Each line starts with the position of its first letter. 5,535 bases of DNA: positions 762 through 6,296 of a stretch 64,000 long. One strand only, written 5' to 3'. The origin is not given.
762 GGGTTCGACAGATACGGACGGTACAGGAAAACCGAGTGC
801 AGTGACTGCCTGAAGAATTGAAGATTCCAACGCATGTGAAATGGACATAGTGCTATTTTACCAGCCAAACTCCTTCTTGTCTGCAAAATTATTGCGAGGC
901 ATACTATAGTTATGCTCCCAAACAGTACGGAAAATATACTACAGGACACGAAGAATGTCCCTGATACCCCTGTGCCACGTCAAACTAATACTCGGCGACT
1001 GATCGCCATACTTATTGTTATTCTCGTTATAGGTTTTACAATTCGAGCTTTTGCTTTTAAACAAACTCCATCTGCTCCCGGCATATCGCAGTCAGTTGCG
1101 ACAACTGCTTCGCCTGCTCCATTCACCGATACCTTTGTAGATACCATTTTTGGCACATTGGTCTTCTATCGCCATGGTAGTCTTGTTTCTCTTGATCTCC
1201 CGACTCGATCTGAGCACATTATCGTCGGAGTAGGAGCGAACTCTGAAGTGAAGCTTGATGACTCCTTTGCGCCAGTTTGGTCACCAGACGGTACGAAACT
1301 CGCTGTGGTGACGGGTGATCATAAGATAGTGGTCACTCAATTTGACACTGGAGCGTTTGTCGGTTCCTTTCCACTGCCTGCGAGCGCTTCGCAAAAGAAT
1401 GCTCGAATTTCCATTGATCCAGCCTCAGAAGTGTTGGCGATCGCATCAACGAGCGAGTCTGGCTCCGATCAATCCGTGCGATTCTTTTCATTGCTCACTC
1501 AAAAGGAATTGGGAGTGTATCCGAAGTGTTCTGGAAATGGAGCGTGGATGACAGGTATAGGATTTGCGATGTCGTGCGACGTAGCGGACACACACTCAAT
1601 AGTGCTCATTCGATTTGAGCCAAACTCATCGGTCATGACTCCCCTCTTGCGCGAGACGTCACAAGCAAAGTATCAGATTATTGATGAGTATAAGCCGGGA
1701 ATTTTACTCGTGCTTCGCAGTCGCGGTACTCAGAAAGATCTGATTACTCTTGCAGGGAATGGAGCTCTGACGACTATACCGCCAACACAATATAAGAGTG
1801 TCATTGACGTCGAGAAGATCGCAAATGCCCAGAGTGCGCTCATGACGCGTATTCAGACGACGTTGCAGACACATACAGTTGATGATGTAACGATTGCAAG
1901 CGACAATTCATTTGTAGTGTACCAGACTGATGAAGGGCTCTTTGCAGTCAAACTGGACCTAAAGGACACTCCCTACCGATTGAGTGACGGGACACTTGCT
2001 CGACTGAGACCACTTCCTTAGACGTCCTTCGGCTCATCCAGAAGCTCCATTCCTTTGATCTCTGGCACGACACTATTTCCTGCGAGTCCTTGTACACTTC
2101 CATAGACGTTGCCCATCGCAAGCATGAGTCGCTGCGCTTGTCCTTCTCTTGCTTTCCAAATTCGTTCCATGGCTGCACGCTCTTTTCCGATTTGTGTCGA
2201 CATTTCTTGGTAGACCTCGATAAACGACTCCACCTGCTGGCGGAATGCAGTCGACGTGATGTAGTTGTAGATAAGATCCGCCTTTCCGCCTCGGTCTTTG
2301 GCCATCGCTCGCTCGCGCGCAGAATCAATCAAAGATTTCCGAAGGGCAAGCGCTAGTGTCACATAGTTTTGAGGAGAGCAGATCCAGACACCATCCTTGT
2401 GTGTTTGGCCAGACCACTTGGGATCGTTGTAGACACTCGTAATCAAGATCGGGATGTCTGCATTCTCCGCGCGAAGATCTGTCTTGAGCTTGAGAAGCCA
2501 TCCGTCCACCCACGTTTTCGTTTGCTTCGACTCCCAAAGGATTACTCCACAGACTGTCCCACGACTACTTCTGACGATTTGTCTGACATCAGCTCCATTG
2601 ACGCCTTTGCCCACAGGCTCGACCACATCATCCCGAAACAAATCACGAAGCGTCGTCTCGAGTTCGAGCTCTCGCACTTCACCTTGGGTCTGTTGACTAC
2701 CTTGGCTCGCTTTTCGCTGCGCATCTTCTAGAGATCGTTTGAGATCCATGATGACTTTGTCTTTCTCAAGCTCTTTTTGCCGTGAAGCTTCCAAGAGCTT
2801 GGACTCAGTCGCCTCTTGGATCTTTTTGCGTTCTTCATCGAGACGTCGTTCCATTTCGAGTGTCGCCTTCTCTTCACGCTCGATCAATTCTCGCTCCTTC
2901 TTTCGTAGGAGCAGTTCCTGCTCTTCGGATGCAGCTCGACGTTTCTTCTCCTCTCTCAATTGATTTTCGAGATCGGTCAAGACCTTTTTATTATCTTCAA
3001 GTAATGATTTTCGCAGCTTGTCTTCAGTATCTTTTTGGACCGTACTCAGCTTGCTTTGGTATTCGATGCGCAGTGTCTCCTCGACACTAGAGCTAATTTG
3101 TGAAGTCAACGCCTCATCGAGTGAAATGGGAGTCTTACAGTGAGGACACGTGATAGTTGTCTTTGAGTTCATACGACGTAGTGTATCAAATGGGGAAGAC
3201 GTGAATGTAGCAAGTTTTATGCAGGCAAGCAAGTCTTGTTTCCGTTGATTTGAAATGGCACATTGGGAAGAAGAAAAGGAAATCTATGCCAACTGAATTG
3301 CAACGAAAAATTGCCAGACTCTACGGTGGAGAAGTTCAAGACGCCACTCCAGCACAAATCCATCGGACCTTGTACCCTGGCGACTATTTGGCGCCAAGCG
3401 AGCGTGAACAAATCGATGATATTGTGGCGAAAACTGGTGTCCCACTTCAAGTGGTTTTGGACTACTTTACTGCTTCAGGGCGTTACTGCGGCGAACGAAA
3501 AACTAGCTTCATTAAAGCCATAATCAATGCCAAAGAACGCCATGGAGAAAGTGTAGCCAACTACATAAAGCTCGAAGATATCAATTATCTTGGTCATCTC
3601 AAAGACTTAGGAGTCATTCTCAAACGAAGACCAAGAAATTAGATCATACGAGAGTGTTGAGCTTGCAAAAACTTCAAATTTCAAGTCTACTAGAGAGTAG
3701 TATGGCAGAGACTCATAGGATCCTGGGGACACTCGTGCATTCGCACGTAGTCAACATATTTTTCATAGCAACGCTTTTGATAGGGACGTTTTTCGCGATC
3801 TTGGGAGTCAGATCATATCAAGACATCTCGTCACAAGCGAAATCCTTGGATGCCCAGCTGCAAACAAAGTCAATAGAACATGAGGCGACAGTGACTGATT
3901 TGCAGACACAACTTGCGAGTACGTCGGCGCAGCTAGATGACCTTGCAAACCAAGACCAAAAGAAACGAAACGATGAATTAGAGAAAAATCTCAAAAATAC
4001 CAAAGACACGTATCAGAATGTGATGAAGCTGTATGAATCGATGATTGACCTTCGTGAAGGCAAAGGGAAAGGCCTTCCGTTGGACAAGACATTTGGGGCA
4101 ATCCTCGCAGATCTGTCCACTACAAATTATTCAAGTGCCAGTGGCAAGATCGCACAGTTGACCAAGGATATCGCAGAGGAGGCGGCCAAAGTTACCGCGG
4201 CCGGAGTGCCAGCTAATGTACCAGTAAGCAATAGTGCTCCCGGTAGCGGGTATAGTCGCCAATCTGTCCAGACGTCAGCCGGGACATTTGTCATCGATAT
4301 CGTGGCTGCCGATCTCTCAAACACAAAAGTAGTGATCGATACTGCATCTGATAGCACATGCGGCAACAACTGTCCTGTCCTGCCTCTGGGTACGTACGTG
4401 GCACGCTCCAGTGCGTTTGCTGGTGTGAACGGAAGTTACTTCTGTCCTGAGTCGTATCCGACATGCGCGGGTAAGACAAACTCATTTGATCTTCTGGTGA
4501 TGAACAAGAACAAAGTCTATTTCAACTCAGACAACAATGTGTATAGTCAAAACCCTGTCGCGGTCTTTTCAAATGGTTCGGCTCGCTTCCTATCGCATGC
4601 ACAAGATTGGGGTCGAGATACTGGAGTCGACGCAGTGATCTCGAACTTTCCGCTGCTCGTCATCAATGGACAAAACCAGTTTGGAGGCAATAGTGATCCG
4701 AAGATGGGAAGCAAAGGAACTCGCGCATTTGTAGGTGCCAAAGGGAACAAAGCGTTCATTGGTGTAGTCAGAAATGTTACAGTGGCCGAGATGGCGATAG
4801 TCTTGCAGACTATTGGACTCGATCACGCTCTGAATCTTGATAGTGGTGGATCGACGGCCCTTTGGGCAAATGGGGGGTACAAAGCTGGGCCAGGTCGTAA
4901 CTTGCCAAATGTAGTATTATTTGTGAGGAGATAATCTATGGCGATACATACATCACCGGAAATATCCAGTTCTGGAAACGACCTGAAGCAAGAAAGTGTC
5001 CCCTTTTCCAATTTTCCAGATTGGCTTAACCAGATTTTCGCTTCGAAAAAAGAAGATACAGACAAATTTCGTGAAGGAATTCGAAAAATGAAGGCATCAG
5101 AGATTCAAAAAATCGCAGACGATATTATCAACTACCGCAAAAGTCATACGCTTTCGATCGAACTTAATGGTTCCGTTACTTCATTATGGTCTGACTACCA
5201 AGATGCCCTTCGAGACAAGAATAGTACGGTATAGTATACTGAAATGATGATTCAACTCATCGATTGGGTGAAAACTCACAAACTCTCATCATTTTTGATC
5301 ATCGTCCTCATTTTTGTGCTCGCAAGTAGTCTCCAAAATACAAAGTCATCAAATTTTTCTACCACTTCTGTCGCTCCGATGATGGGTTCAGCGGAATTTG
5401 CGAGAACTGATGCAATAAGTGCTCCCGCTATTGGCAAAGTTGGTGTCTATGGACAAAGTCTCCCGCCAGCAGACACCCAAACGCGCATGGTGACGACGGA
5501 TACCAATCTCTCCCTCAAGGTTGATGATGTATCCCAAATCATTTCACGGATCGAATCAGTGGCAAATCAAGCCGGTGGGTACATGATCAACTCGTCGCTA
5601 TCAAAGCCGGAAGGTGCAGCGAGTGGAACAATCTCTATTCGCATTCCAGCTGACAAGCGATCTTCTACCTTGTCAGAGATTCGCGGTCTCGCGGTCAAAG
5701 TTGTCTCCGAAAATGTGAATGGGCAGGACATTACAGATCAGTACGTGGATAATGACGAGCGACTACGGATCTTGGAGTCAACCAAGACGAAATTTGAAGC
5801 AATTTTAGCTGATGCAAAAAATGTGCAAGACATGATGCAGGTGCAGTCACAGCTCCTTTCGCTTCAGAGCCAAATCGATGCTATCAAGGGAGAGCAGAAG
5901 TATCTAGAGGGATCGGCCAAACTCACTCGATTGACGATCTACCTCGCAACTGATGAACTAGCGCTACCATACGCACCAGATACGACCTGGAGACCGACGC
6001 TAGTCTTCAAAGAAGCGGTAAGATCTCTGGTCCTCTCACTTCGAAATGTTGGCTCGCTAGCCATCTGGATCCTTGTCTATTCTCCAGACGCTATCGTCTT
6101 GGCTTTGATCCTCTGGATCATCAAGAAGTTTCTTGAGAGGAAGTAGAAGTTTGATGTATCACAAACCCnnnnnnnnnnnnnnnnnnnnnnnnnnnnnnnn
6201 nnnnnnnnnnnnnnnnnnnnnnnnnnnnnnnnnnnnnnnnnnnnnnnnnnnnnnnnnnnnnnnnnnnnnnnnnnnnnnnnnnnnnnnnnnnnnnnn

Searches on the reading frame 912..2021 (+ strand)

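Call 76: search_protein_families(library=pfam, proteins=[window:912-2021:+], max_evalue=0.01)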
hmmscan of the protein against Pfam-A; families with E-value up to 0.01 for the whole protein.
window:912-2021:+ (369 aa): 1 family
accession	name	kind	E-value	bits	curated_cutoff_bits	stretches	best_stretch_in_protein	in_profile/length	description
PF25174.1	Beta-prop_THOC3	-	0.0015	18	305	1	123-201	10-83/272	THOC3 beta-propeller domain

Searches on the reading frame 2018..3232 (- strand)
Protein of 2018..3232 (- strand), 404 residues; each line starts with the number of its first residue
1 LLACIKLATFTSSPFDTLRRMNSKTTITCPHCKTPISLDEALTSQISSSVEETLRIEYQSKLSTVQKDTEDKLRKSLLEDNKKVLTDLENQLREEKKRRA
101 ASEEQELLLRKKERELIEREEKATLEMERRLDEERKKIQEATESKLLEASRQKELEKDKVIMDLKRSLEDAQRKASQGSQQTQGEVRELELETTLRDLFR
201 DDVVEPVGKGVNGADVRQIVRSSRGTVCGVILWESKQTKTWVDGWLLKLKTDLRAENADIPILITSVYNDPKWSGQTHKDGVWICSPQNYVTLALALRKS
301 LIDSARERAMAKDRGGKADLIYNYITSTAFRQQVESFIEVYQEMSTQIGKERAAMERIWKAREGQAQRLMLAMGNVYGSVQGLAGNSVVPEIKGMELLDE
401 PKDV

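Call 76: search_protein_families(library=pfam, proteins=[window:2018-3232:-], max_evalue=0.01)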
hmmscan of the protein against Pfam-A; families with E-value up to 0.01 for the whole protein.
window:2018-3232:- (404 aa): 1 family
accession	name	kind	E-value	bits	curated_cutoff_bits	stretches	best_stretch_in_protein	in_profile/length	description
PF09903.14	DUF2130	-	2.2e-53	181.6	26.7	1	152-397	3-252/255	Uncharacterized protein conserved in bacteria (DUF2130)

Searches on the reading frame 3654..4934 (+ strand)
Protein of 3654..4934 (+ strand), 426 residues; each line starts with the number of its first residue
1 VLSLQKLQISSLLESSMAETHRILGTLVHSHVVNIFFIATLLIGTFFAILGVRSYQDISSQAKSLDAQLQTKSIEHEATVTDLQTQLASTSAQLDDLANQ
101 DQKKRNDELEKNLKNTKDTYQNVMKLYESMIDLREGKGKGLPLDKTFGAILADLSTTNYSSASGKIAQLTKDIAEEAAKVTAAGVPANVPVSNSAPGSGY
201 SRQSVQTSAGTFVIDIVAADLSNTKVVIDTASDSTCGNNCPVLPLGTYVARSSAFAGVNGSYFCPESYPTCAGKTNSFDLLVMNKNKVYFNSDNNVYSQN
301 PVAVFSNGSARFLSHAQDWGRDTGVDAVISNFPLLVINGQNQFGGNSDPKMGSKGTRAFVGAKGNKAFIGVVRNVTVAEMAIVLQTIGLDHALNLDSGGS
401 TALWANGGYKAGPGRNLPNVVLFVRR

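Call 76: search_protein_families(library=pfam, proteins=[window:3654-4934:+], max_evalue=0.01)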
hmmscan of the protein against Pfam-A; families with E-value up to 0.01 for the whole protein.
window:3654-4934:+ (426 aa): 2 families
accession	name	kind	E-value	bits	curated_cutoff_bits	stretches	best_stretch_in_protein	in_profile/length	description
PF09992.14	NAGPA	-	2.4e-16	60.8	25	1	255-423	4-168/169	Phosphodiester glycosidase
PF12729.13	4HB_MCP_1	-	0.0093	16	27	1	36-136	8-107/181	Four helix bundle sensory module for signal transduction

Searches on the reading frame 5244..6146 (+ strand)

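Call 76: search_protein_families(library=pfam, proteins=[window:5244-6146:+], max_evalue=0.01)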
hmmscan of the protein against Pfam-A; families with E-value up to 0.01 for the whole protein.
window:5244-6146:+ (300 aa): 1 family
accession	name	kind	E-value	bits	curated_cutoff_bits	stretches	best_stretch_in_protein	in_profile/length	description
PF14257.11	DUF4349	-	2.6e-39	135.2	27.7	1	82-292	2-210/213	Domain of unknown function (DUF4349)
